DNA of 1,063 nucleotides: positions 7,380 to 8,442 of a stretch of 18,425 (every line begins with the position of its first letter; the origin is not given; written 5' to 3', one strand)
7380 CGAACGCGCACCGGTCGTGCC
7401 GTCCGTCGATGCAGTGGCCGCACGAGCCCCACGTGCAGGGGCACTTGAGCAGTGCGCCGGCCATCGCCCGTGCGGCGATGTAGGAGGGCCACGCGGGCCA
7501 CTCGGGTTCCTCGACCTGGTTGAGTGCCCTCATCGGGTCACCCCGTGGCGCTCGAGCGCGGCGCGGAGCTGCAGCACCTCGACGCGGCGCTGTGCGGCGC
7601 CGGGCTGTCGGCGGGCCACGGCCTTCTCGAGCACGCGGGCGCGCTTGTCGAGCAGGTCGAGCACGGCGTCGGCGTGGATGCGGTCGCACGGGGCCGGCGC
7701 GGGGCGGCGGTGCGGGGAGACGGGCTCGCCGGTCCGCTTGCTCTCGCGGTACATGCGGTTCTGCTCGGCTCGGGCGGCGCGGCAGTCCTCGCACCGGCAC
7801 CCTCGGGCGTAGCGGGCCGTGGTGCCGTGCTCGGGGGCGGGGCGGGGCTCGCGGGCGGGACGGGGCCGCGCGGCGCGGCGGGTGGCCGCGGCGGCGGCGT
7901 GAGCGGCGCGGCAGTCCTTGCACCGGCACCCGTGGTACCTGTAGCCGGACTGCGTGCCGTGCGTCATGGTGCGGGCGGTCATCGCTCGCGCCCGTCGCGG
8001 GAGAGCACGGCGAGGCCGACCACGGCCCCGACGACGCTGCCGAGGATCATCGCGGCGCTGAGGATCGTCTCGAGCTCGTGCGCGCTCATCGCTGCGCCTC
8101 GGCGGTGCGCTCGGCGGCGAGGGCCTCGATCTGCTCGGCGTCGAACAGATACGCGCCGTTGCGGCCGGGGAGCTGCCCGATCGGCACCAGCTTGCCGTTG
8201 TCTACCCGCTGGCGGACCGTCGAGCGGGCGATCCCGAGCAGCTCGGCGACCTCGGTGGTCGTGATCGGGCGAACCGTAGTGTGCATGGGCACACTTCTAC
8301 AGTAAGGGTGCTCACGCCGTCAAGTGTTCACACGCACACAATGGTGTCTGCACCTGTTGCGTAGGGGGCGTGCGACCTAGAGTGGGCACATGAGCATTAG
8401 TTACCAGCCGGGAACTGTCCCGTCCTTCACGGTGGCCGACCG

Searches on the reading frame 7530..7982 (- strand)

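Call 5: search_protein_families(library=pfam, proteins=[window:7530-7982:-], max_evalue=0.01)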
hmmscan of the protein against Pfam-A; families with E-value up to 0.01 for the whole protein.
window:7530-7982:- (150 aa): 0 families

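Call 60: search_protein_families(library=phrogs, proteins=[window:7530-7982:-], max_evalue=0.001)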
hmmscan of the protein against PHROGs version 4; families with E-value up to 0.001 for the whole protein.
window:7530-7982:- (150 aa): 6 families
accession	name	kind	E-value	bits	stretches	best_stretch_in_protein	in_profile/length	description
phrog_4234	-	DNA, RNA and nucleotide metabolism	5.3e-10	40.1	2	50-84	91-126/130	HNH endonuclease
phrog_23251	-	DNA, RNA and nucleotide metabolism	9.4e-09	36.3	1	36-77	81-123/142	HNH endonuclease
phrog_8936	-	unknown function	8.3e-07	30.1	1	36-84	103-150/179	-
phrog_24671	-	integration and excision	3.5e-06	27.9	1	5-32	24-51/75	integrase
phrog_14857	-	DNA, RNA and nucleotide metabolism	2.9e-05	25.2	0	52-83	8-39/193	HTH DNA binding protein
phrog_38041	-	unknown function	0.00037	21.7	0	7-31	103-127/138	-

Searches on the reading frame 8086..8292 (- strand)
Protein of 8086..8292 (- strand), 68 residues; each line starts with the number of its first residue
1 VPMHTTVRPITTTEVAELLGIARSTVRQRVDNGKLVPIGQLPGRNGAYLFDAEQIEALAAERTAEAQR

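Call 5: search_protein_families(library=pfam, proteins=[window:8086-8292:-], max_evalue=0.01)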
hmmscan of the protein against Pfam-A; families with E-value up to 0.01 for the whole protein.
window:8086-8292:- (68 aa): 14 families
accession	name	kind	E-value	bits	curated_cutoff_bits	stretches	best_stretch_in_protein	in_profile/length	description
PF12728.13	HTH_17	-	5.5e-10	39.8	27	1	11-62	3-50/51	Helix-turn-helix domain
PF13338.12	AbiEi_4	-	8.2e-05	23.1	25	1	9-39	13-42/49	Transcriptional regulator, AbiEi antitoxin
PF04545.22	Sigma70_r4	-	0.00027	20.8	24.1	1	8-31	19-42/50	Sigma-70, region 4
PF13404.12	HTH_AsnC-type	-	0.00049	20.3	27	1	10-31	18-39/42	AsnC-type helix-turn-helix domain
PF13411.12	MerR_1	-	0.00074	20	21.6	1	11-59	2-47/69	MerR HTH family regulatory protein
PF13412.12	HTH_24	-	0.001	19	21.9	1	10-31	18-39/48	Winged helix-turn-helix DNA-binding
PF21531.3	Rv2175c_wHTH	-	0.0011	19.3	27.1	1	9-37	15-43/57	DNA-binding protein Rv2175c, wHTH domain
PF13384.12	HTH_23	-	0.0013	18.9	24.6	1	10-30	18-38/50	Homeodomain-like domain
PF09339.16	HTH_IclR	-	0.0036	17.5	22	1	7-28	16-37/52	IclR helix-turn-helix domain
PF20432.4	Xre-like-HTH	-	0.0044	17.7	25.8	0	10-34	24-49/63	Antitoxin Xre-like helix-turn-helix domain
PF08281.18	Sigma70_r4_2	-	0.0051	16.9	25.7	1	12-30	29-47/54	Sigma-70, region 4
PF00376.29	MerR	-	0.0055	16.9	28.2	1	11-35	1-25/38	MerR family regulatory protein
PF02954.25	HTH_8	-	0.0066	16.6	22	0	13-29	22-38/42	Bacterial regulatory protein, Fis family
PF04967.18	HTH_10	-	0.0087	16.3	23.1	0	8-30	22-44/53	HTH DNA binding domain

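Call 60: search_protein_families(library=phrogs, proteins=[window:8086-8286:-], max_evalue=0.001)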
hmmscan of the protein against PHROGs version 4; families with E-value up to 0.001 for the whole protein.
window:8086-8286:- (66 aa): 10 families
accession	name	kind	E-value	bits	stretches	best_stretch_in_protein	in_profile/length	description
phrog_66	-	integration and excision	2e-08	35.3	1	4-64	90-147/412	excisionase and transcriptional regulator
phrog_2474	-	transcription regulation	1.4e-07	32.4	1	8-66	49-105/118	MerR-like transcriptional regulator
phrog_57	-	head and packaging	2.6e-06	28.4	1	8-66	13-68/199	terminase small subunit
phrog_4691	-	integration and excision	5.4e-06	27.4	1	8-59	19-67/78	excisionase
phrog_141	-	head and packaging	4.5e-05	23.9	1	3-63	11-66/183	terminase small subunit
phrog_597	-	DNA, RNA and nucleotide metabolism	0.0001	23.3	1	2-61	107-165/200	DNA binding protein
phrog_2655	-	integration and excision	0.00068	20.3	1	8-57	115-164/181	excisionase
phrog_1746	-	transcription regulation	0.00069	20.5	1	5-39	20-54/128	transcriptional repressor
phrog_6401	-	DNA, RNA and nucleotide metabolism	0.00076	20.3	1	9-44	11-45/64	DNA binding protein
phrog_2907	-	integration and excision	0.00087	20.7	1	6-36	5-35/117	excisionase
